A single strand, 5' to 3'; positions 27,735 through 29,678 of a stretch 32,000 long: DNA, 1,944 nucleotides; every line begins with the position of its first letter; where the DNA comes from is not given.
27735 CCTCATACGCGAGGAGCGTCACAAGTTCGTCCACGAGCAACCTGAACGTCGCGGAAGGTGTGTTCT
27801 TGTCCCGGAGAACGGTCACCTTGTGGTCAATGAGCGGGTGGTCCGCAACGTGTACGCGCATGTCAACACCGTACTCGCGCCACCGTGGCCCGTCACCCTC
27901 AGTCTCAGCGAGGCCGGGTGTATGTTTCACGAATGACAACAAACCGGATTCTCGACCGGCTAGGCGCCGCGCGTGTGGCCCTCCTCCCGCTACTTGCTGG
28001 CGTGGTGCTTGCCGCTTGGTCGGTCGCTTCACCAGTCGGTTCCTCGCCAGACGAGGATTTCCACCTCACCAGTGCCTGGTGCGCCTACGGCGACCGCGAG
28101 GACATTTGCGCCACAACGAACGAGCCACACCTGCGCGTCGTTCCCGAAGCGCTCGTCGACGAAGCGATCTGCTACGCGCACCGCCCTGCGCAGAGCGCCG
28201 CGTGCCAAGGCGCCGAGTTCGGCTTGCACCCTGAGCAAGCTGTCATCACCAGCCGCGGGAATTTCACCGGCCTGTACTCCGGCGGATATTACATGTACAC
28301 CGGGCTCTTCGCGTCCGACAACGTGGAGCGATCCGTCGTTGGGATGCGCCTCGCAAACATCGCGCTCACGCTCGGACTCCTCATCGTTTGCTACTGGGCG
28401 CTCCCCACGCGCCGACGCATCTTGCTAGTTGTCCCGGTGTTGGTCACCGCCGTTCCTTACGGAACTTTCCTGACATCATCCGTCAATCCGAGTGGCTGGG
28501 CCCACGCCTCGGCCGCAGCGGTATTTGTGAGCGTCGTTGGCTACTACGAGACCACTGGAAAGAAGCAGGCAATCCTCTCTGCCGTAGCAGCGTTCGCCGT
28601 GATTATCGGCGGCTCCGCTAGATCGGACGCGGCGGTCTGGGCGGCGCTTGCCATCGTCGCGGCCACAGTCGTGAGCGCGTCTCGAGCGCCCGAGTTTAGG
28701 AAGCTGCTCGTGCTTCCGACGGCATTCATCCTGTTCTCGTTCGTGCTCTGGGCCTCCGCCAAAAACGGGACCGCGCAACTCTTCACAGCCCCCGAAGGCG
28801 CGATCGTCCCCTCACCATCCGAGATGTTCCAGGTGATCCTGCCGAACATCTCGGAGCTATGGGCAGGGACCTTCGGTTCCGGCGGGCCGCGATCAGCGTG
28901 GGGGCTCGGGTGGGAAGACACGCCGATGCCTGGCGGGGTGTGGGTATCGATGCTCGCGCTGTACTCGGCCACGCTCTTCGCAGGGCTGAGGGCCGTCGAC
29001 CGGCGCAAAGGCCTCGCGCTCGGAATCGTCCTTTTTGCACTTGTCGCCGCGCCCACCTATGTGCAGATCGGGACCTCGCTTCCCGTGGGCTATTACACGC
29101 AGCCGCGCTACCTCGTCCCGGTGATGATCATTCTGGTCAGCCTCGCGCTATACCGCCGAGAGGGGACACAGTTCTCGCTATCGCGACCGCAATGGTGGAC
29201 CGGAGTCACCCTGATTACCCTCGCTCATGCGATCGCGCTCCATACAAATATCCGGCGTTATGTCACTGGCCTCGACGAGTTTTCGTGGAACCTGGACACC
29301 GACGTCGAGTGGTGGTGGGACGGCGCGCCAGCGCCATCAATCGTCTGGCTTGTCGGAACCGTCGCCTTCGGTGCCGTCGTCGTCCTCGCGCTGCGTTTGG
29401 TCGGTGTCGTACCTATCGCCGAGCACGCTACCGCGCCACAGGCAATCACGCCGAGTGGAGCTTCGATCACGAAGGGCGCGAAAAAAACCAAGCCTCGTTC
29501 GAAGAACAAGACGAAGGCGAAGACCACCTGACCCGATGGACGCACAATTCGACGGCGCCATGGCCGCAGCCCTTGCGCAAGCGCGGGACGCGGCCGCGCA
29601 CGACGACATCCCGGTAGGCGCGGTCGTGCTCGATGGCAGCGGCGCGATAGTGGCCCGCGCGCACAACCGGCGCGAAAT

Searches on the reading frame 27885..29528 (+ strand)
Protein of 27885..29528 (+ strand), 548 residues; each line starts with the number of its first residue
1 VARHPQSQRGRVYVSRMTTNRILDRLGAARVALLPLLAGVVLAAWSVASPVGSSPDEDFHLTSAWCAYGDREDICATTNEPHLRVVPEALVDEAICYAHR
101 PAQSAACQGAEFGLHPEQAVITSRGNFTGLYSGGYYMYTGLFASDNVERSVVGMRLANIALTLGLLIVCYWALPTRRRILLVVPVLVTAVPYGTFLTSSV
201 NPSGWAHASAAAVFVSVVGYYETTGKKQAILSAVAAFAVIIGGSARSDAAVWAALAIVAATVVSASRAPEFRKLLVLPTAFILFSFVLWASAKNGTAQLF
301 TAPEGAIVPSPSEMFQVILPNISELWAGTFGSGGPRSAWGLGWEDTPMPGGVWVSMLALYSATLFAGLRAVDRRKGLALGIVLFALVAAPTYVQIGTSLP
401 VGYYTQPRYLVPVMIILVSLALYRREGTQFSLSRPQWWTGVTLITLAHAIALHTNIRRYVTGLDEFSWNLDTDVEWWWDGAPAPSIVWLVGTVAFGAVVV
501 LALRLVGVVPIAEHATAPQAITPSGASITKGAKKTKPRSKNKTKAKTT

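Call 84: search_protein_families(library=pfam, proteins=[window:27885-29528:+], max_evalue=0.00001)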
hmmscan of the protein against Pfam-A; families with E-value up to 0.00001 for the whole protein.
window:27885-29528:+ (548 aa): 1 family
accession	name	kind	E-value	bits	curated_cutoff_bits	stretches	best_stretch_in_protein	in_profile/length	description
PF09913.15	DUF2142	-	8.7e-54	183.2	30.1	1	41-416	3-394/395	Predicted membrane protein (DUF2142)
